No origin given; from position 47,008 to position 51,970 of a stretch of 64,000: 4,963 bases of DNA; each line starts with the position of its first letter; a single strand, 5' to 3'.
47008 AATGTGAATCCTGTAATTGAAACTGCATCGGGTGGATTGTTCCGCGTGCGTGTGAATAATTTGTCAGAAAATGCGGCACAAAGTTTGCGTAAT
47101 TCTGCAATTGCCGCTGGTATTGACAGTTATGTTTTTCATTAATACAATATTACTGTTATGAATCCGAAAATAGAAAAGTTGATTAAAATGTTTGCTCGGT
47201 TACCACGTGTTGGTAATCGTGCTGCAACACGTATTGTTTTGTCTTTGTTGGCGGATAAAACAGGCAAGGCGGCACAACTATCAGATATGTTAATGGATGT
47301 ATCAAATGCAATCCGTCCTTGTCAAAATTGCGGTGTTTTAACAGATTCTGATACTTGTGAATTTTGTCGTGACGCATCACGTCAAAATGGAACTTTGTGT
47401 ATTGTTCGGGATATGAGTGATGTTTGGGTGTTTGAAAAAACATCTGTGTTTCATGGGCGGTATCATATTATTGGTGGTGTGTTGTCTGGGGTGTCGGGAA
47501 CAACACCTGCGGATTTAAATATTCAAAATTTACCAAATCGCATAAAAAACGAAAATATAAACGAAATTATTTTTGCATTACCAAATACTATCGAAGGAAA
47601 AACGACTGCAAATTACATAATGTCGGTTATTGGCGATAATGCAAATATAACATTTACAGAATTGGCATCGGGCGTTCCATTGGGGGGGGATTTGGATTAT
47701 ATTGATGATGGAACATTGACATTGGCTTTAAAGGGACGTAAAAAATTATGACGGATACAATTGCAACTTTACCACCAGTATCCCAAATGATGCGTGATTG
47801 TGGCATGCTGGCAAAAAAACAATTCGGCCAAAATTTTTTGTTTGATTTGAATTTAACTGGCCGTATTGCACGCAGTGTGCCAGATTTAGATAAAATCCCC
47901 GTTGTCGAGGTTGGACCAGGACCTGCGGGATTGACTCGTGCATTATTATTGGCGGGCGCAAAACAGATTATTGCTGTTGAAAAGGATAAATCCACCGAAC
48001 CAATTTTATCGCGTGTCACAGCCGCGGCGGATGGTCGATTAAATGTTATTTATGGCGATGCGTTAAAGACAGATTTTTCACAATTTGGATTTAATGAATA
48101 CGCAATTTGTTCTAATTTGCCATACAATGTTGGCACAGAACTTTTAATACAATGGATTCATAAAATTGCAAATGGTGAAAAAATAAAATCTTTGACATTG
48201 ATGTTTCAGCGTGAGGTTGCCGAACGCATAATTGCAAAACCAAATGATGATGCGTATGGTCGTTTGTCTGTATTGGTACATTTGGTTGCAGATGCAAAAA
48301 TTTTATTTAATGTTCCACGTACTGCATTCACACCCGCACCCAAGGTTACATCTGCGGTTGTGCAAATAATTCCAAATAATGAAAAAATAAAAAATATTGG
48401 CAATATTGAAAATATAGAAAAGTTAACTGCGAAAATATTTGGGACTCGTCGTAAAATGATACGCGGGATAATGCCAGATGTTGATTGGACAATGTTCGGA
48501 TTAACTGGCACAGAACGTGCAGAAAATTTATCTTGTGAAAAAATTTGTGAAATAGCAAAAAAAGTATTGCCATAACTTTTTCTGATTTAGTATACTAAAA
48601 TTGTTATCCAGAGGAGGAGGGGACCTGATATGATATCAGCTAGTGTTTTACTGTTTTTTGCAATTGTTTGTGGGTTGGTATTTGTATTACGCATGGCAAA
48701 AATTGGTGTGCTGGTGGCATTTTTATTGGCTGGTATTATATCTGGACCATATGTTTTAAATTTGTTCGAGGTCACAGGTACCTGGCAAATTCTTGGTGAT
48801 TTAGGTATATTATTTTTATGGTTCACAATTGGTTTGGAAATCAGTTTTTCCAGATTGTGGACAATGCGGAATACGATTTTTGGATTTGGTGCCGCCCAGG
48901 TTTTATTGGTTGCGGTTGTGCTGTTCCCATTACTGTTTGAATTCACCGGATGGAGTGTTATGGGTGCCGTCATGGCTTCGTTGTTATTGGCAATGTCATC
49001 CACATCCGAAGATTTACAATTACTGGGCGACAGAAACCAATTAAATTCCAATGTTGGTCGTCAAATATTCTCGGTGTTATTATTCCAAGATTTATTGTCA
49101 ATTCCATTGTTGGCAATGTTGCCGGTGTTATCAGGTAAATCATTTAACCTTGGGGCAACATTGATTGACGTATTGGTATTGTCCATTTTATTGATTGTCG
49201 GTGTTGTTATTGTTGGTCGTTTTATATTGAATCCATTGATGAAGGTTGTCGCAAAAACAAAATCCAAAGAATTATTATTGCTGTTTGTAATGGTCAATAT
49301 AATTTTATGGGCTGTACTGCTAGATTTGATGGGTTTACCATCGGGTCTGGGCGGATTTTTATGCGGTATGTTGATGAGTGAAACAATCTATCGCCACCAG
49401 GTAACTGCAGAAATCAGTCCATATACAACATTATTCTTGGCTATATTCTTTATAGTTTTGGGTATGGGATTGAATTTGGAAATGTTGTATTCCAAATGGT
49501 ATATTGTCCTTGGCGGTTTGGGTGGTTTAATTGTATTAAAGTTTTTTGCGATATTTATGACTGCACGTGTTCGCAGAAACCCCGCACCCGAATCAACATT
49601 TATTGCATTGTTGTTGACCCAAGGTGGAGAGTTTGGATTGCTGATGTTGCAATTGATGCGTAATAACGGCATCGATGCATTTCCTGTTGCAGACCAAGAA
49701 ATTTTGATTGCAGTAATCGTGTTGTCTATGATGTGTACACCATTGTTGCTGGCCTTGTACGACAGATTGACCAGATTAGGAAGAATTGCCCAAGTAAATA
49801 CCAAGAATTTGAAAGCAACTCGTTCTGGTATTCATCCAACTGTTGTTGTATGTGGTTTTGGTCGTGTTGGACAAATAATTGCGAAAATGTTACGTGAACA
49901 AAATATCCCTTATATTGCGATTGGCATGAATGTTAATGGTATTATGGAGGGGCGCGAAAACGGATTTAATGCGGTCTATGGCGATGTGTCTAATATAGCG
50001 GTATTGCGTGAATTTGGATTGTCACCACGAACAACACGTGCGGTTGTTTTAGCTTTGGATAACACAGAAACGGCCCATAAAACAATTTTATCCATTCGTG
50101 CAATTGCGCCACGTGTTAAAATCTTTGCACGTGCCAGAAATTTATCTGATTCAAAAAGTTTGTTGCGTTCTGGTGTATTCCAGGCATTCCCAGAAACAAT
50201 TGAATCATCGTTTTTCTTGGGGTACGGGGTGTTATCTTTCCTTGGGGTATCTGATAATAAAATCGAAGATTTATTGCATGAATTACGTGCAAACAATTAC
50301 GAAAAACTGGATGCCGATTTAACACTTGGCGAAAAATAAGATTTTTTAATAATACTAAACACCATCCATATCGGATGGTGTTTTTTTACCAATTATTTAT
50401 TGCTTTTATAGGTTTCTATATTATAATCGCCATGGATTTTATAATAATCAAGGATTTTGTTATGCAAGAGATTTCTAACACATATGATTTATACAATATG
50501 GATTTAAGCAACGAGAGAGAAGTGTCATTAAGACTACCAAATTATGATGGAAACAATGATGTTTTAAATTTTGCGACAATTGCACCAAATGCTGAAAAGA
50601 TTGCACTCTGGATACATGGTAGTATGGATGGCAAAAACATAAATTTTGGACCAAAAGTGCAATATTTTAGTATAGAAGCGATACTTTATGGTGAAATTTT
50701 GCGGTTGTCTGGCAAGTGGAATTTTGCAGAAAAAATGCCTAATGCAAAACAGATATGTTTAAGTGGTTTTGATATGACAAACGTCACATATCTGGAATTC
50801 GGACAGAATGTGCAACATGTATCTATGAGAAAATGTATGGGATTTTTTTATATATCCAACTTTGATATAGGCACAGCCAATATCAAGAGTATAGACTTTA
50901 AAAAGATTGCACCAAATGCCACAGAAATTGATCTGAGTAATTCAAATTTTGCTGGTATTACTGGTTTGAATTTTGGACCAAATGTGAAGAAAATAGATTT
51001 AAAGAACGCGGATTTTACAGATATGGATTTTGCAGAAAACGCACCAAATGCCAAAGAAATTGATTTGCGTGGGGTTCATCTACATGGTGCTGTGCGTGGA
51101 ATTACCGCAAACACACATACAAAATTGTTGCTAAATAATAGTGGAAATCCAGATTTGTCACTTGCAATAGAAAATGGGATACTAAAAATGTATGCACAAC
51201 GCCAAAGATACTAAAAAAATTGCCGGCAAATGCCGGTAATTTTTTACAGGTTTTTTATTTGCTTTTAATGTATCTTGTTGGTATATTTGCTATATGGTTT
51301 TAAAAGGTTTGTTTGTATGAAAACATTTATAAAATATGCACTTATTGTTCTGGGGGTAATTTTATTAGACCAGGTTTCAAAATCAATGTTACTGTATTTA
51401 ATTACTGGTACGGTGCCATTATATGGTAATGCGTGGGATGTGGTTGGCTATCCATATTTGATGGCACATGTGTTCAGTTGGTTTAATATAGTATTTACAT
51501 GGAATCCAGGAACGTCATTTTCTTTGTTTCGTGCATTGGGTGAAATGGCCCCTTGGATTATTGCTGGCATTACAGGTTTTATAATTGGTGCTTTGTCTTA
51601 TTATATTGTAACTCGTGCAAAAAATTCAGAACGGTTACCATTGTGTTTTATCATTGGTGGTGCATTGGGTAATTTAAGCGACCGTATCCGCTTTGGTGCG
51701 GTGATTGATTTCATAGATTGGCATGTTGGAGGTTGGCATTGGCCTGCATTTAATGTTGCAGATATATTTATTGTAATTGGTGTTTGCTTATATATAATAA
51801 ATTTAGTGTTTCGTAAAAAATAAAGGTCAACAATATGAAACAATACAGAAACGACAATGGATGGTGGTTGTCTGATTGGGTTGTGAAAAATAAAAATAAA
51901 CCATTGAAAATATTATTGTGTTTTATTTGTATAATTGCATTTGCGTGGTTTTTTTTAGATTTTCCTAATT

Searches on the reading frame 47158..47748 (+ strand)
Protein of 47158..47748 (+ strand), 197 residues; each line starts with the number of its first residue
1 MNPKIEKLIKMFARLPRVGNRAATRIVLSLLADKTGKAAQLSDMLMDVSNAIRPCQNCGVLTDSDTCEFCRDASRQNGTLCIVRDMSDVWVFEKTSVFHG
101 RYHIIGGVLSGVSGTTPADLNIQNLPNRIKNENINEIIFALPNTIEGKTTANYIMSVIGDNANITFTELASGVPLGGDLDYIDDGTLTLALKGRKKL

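Call 37: search_protein_families(library=pfam, proteins=[window:47158-47748:+], max_evalue=0.001)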
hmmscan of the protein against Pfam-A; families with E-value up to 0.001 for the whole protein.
window:47158-47748:+ (197 aa): 4 families
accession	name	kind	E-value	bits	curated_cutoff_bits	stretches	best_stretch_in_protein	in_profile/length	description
PF13662.12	Toprim_4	-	3.9e-18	65.9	25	1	78-165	1-80/85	Toprim domain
PF21175.2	RecR_C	-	1.5e-10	40.7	22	1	172-195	1-24/24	RecR, C-terminal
PF21176.3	RecR_HhH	-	3.3e-08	33.7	27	1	5-47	1-43/45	RecR, helix-hairpin-helix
PF02132.21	RecR_ZnF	-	1.3e-05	25.3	22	1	52-72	1-21/21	RecR, Cys4-zinc finger domain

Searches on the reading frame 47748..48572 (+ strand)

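Call 37: search_protein_families(library=pfam, proteins=[window:47748-48572:+], max_evalue=0.001)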
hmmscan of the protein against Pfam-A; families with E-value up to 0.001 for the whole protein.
window:47748-48572:+ (275 aa): 1 family
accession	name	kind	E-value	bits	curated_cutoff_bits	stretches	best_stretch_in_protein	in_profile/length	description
PF00398.26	RrnaAD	-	5.9e-46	157.1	24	1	22-271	4-259/263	Ribosomal RNA adenine dimethylase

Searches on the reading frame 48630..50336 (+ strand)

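Call 37: search_protein_families(library=pfam, proteins=[window:48630-50336:+], max_evalue=0.001)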
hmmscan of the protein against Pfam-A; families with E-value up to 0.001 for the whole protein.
window:48630-50336:+ (569 aa): 2 families
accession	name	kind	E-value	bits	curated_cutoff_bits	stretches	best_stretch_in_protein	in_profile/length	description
PF00999.27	Na_H_Exchanger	-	1.1e-44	153.3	26.2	1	9-372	2-372/375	Sodium/hydrogen exchanger, transmembrane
PF02254.24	TrkA_N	-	5.7e-19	69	23.8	1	405-517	1-111/116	TrkA-N domain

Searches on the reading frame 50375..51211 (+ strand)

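Call 37: search_protein_families(library=pfam, proteins=[window:50375-51211:+], max_evalue=0.001)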
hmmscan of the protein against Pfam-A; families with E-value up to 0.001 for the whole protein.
window:50375-51211:+ (279 aa): 1 family
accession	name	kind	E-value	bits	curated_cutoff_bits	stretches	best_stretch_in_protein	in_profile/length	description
PF10860.13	DUF2661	-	0.00076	20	23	0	136-184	16-70/113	Protein of unknown function (DUF2661)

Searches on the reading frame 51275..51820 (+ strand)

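Call 37: search_protein_families(library=pfam, proteins=[window:51275-51820:+], max_evalue=0.001)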
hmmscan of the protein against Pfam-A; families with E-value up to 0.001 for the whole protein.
window:51275-51820:+ (182 aa): 1 family
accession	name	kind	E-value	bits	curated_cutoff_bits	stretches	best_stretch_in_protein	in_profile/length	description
PF01252.23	Peptidase_A8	-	2e-33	116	25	1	24-179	1-142/142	Signal peptidase (SPase) II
